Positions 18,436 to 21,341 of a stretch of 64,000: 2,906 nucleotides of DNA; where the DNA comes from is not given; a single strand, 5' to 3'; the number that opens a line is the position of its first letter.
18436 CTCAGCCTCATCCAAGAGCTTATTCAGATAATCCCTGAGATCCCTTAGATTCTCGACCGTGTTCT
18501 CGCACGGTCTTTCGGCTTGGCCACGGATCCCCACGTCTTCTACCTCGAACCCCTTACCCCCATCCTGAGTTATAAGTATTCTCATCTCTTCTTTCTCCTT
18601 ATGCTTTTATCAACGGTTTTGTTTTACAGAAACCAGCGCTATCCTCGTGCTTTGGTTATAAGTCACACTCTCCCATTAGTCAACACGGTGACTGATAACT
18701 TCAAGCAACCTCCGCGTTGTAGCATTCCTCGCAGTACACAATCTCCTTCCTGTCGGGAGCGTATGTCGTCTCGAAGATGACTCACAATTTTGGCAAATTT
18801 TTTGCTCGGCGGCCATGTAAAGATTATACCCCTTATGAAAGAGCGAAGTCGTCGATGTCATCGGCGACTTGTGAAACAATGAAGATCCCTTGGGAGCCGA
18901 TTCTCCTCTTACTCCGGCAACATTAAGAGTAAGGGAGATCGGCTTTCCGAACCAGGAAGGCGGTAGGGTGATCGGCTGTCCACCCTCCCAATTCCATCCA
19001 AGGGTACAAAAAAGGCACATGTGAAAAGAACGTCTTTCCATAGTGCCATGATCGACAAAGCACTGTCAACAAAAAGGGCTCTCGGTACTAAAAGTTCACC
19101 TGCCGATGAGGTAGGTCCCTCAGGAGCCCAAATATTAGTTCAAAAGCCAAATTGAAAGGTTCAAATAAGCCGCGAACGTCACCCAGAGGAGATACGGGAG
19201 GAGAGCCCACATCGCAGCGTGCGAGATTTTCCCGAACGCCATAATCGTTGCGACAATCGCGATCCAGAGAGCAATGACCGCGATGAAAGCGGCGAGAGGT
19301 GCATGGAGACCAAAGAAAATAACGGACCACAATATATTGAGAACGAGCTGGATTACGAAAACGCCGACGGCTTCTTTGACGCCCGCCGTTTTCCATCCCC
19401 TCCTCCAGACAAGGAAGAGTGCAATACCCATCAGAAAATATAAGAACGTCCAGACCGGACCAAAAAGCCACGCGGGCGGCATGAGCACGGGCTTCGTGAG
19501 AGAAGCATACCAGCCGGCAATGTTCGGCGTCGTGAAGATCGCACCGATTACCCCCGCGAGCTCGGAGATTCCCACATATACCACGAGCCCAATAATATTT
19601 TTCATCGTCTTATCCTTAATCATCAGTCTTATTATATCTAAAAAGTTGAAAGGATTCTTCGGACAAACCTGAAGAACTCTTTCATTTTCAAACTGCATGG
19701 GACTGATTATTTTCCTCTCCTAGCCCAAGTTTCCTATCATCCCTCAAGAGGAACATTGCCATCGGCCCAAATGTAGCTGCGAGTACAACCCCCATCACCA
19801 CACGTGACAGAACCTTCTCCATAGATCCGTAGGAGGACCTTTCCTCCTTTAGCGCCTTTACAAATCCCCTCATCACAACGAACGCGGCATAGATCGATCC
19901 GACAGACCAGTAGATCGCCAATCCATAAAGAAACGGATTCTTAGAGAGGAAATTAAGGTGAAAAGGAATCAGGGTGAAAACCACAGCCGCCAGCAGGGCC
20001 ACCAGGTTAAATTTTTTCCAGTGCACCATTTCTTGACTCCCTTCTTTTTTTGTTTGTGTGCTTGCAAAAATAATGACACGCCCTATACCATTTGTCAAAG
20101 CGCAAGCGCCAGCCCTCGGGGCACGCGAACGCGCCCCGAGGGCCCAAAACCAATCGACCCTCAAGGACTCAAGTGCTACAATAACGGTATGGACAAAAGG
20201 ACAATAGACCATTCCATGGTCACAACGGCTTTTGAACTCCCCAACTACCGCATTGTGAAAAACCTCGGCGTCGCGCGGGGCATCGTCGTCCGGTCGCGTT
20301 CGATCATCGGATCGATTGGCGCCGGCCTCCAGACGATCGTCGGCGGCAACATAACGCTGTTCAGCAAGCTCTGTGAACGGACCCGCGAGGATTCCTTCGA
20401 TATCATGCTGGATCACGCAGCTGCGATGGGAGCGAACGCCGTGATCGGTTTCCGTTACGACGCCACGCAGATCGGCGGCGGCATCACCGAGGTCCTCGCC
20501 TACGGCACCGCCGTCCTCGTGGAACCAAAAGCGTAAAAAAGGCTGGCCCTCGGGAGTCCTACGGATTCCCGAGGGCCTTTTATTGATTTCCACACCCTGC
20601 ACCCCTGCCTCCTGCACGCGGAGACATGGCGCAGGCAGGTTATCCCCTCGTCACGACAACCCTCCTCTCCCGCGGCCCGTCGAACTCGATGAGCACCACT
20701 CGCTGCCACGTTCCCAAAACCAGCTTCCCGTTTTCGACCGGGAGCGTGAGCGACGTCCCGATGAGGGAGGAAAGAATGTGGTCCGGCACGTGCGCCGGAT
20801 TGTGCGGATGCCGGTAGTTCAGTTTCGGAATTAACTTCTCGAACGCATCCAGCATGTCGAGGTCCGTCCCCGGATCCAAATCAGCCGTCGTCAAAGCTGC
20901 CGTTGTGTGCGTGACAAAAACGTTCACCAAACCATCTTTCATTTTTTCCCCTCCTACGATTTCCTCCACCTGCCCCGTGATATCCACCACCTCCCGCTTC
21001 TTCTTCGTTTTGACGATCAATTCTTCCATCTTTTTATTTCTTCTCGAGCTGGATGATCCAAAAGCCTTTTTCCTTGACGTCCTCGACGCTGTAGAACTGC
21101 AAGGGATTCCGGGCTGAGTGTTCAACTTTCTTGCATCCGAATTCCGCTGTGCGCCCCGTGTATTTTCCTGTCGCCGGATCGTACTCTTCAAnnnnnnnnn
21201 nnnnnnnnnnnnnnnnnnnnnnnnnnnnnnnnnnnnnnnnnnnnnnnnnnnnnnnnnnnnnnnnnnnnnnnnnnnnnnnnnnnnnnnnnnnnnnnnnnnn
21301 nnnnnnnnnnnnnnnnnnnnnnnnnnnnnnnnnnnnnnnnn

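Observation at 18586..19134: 550-nt non-coding gap with multiple stable hairpins and a 118-nt closed multi-stem element (18887-19004)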

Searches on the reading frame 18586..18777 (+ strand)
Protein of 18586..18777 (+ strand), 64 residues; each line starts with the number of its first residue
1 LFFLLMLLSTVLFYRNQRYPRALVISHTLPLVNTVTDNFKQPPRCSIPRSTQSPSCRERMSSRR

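Call 60: search_protein_families(library=pfam, proteins=[window:18586-18777:+], max_evalue=1)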
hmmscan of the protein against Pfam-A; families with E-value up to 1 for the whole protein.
seq(64 aa): 2 families
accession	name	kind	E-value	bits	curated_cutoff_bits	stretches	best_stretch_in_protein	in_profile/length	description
PF15234.11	LAT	-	0.066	13.4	27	1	27-64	65-101/236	Linker for activation of T-cells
PF00270.35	DEAD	-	0.22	11.7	26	1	3-42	31-68/167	DEAD/DEAH box helicase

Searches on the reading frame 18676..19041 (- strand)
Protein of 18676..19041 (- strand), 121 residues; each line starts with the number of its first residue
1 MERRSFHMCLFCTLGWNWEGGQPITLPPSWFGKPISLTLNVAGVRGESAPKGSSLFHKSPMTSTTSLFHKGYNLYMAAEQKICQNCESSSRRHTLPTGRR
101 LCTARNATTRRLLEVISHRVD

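Call 11: search_protein_families(library=pfam, proteins=[window:18676-19041:-], max_evalue=0.01)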
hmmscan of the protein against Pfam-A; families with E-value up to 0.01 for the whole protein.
window:18676-19041:- (121 aa): 0 families

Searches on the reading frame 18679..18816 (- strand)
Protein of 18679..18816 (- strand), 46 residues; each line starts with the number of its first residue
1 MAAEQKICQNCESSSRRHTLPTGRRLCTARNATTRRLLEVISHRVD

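Call 23: search_protein_families(library=pfam, proteins=[window:18679-18816:-], max_evalue=10)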
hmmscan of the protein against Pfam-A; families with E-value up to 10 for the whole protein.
seq(46 aa): 0 families

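Call 24: search_protein_families(library=ncbifam, proteins=[window:18679-18816:-], max_evalue=10)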
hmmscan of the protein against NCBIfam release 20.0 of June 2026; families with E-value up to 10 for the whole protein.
seq(46 aa): 0 families

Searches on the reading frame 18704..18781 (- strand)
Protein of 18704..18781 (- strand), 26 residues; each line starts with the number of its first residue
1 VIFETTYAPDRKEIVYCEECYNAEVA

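Call 23: search_protein_families(library=pfam, proteins=[window:18704-18781:-], max_evalue=10)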
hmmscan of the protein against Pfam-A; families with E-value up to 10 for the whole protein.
seq(26 aa): 3 families
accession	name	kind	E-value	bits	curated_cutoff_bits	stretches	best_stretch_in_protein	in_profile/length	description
PF23477.1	zf_Tbcl_2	-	0.0019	18.3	27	1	7-23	19-35/37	Probable treble clef zinc finger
PF24734.1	DUF7685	-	0.039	14.3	27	1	17-26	28-37/43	Domain of unknown function (DUF7685)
PF02591.20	Zn_ribbon_9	-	0.11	13.1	29.1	1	12-20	21-29/33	C4-type zinc ribbon domain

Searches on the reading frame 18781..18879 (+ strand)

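Call 60: search_protein_families(library=pfam, proteins=[window:18781-18879:+], max_evalue=1)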
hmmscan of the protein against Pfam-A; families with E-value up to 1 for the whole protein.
seq(33 aa): 1 family
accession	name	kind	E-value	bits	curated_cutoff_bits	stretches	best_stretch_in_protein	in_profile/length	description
PF19676.4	DUF6178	-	0.072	12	25.5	1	1-32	467-498/561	Family of unknown function (DUF6178)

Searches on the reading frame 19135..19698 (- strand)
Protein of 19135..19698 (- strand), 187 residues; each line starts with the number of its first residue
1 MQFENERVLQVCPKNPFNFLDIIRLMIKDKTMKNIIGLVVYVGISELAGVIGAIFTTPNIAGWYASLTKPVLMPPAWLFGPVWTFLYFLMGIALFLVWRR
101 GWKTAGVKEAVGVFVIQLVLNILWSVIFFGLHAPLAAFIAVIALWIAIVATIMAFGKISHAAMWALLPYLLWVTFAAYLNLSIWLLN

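Call 11: search_protein_families(library=pfam, proteins=[window:19135-19698:-], max_evalue=0.01)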
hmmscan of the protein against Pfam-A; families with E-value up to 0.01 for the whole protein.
window:19135-19698:- (187 aa): 1 family
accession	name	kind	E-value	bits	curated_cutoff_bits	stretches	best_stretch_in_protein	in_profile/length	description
PF03073.20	TspO_MBR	-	3.5e-48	163.5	24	1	42-185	2-145/145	TspO/MBR family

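Call 14: find_encoding_contigs(protein=window:19138-19698:-, flank=6000, max_places=10)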
Protein window:19138-19698:- (187 aa): 4 contigs read that carry it; 2 places shown.
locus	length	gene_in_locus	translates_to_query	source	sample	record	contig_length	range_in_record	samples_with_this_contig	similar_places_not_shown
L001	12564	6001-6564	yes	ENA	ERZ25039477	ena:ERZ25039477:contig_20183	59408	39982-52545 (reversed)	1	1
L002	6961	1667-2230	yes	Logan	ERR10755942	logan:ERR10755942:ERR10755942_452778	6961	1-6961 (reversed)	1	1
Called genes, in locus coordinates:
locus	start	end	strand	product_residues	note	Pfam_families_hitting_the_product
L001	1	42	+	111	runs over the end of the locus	-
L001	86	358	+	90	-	-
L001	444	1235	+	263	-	PF01979:Amidohydro_1 (weak), PF04909:Amidohydro_2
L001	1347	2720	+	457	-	PF07963:N_methyl (weak), PF07953:Toxin_R_bind_N (weak), PF13385:Laminin_G_3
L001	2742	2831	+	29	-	-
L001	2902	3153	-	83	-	PF00130:C1_1 (faint), PF07191:Zn_ribbon_6 (faint)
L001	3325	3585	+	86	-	PF24035:DUF7344 (faint), PF12840:HTH_20, PF01022:HTH_5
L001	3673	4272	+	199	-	PF13563:2_5_RNA_ligase2 (weak)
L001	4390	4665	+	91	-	PF12961:DUF3850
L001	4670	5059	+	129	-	PF01894:YjbQ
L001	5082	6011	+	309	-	-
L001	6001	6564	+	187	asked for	PF03073:TspO_MBR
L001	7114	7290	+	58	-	-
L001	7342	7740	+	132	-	PF00293:NUDIX, PF14815:NUDIX_4 (faint)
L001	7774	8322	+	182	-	-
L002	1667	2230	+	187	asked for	PF03073:TspO_MBR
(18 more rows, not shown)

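Call 20: find_related_loci(query=window:19138-19698:-, collection=genome_contigs, flank=4000)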
Query window:19138-19698:- (187 aa) in genome_contigs; peptide patterns used: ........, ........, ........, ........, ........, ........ (x = any residue, [..] = any of these).
122 stretches matched a pattern; 17 encode a relative of the query (tblastn E <= 1e-3); 17 distinct loci.
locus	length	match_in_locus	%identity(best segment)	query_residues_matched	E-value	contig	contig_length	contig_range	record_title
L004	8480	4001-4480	51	28-187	2e-48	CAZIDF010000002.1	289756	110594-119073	MAG TPA_asm: uncultured Eubacteriales bacterium isolate SRP185410_co2_332 genome assembly, contig: NODE_7_length_289756_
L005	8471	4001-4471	51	28-187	2e-45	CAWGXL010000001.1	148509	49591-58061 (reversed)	MAG: uncultured bacterium isolate MFD09206.bin.2.20 genome assembly, contig: contig_2468, whole genome shotgun sequence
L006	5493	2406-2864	58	34-187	8e-45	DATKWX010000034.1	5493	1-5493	MAG TPA_asm: Candidatus Bathyarchaeia archaeon isolate SMAG_U14175 k141_4894450, whole genome shotgun sequence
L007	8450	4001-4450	49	32-187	8e-42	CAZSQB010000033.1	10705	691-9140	MAG TPA_asm: uncultured Gammaproteobacteria bacterium isolate SRP269290_co3_983 genome assembly, contig: NODE_7747_lengt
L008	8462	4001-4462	51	33-187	1e-41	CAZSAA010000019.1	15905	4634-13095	MAG TPA_asm: uncultured Gammaproteobacteria bacterium isolate SRP192927_co2_182 genome assembly, contig: NODE_6110_lengt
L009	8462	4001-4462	46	29-187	1e-36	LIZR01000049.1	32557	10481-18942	MAG: Planctomycetes bacterium DG_23 WOR1_52_54_6899, whole genome shotgun sequence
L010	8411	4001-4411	45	51-187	2e-32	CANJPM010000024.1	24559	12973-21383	MAG: Beijerinckiaceae bacterium isolate RH-23may17-717 genome assembly, contig: RH-23may17-C14666, whole genome shotgun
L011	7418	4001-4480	40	27-187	2e-32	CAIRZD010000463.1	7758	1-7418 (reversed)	MAG: uncultured Bacteroidetes bacterium isolate AM_bin-2607 genome assembly, contig: bin-2607:463/508, whole genome shot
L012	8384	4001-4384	47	59-187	1e-31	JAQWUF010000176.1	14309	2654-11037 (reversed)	MAG: Crocinitomicaceae bacterium isolate cluster3_bin.1 k119_980661, whole genome shotgun sequence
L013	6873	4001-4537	40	10-187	2e-31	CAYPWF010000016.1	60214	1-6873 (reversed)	MAG TPA_asm: uncultured Desulfarculaceae bacterium isolate binchicken_co274_493 genome assembly, contig: NODE_1293_lengt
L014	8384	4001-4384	47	59-187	2e-30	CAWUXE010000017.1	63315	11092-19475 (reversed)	MAG: uncultured Flavobacteriales bacterium isolate HER22_SLD_50_bin_49 genome assembly, contig: HER22_SLD_50_bin_49-read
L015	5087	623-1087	40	33-187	1e-27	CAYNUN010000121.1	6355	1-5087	MAG TPA_asm: uncultured Methylobacteriaceae bacterium isolate SRP318679_co1_61 genome assembly, contig: NODE_18487_lengt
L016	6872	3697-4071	41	51-183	3e-25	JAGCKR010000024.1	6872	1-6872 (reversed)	MAG: Alphaproteobacteria bacterium isolate RGIG9879 Yak_Rectum-4__c226449, whole genome shotgun sequence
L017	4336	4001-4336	40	17-128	1e-24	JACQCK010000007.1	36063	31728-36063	MAG: Candidatus Roizmanbacteria bacterium isolate NC_groundwater_966_Pr1_S-0.2um_45_16 Montesol18-Sp2_coassembly_scaffol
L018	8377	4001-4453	38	33-187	3e-24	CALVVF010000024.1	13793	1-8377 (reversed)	MAG: uncultured Bacilli bacterium isolate BRZ_QR__bin83 genome assembly, contig: BRZ_QR__NODE_5202_length_13793_cov_8.80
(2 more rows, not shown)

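Call 34: find_related_loci(query=window:19138-19698:-, collection=metagenome_contigs, flank=4000)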
Query window:19138-19698:- (187 aa) in metagenome_contigs; peptide patterns used: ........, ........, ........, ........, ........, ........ (x = any residue, [..] = any of these).
205 stretches matched a pattern; 24 encode a relative of the query (tblastn E <= 1e-3); 24 distinct loci.
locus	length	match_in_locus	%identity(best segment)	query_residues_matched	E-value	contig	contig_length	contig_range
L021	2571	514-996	50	27-187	1e-51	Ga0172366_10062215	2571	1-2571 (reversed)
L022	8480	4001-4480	51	28-187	2e-48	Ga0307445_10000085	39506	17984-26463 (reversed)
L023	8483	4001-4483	51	27-187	1e-48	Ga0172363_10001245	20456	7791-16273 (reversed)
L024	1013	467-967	53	21-187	1e-50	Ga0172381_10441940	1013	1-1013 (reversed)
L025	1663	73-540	52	25-187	3e-46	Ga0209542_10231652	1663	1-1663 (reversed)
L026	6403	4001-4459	58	34-187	8e-45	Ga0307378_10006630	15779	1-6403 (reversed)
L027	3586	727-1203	48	30-187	3e-44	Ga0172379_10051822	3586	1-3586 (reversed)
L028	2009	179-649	49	28-187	9e-42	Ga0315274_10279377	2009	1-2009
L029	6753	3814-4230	47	48-187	7e-38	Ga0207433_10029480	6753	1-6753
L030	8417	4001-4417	46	48-187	5e-37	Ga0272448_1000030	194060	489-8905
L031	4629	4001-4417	47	48-187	6e-37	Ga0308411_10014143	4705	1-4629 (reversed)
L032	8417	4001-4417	47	48-187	6e-37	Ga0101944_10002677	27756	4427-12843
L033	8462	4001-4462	46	29-187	1e-36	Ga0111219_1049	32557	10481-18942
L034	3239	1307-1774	45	33-187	4e-34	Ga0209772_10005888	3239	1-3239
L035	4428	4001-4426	46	14-155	1e-33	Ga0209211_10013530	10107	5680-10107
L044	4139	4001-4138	61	48-93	4e-14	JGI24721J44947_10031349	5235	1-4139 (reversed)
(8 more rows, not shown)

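Call 74: search_protein_families(library=pfam, proteins=[L006:1853-2176:+, L008:3328-3498:+], max_evalue=0.01)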
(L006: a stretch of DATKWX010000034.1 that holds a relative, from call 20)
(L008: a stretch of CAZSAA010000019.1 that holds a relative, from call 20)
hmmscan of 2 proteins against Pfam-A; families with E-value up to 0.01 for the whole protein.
L006:1853-2176:+ (108 aa): 2 families
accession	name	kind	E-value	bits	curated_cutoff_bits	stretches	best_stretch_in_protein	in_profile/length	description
PF23477.1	zf_Tbcl_2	-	3.1e-19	68.8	27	1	60-96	1-37/37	Probable treble clef zinc finger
PF23718.1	DUF7160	-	0.0045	17.5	27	1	42-73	16-47/54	Family of unknown function (DUF7160)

L008:3328-3498:+ (57 aa): 1 family
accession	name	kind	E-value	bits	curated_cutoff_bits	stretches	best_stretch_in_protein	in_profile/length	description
PF23477.1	zf_Tbcl_2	-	9.1e-13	48.1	27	1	18-49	6-36/37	Probable treble clef zinc finger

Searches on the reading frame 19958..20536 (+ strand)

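Call 11: search_protein_families(library=pfam, proteins=[window:19958-20536:+], max_evalue=0.01)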
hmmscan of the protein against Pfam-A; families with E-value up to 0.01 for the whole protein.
window:19958-20536:+ (192 aa): 2 families
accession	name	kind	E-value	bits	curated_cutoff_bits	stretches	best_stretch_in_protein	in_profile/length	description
PF01906.23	YbjQ_1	-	8.9e-28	97.4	23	1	87-188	2-103/103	Putative heavy-metal-binding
PF23025.1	YbjQ_2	-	0.00027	21.7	29.1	1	150-190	64-103/103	C2 domain-containing protein 5, YbjQ-like domain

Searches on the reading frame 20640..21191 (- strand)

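Call 11: search_protein_families(library=pfam, proteins=[window:20640-21191:-], max_evalue=0.01)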
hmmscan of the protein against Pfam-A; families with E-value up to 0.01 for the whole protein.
window:20640-21191:- (183 aa): 2 families
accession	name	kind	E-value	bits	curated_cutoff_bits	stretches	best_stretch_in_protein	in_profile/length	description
PF01894.22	UPF0047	-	4.6e-37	127.2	27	1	70-181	1-116/117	Uncharacterised protein family UPF0047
PF20740.2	TP0453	-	0.0089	15.6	27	0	47-101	119-173/252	Outer membrane-associated lipoprotein TP0453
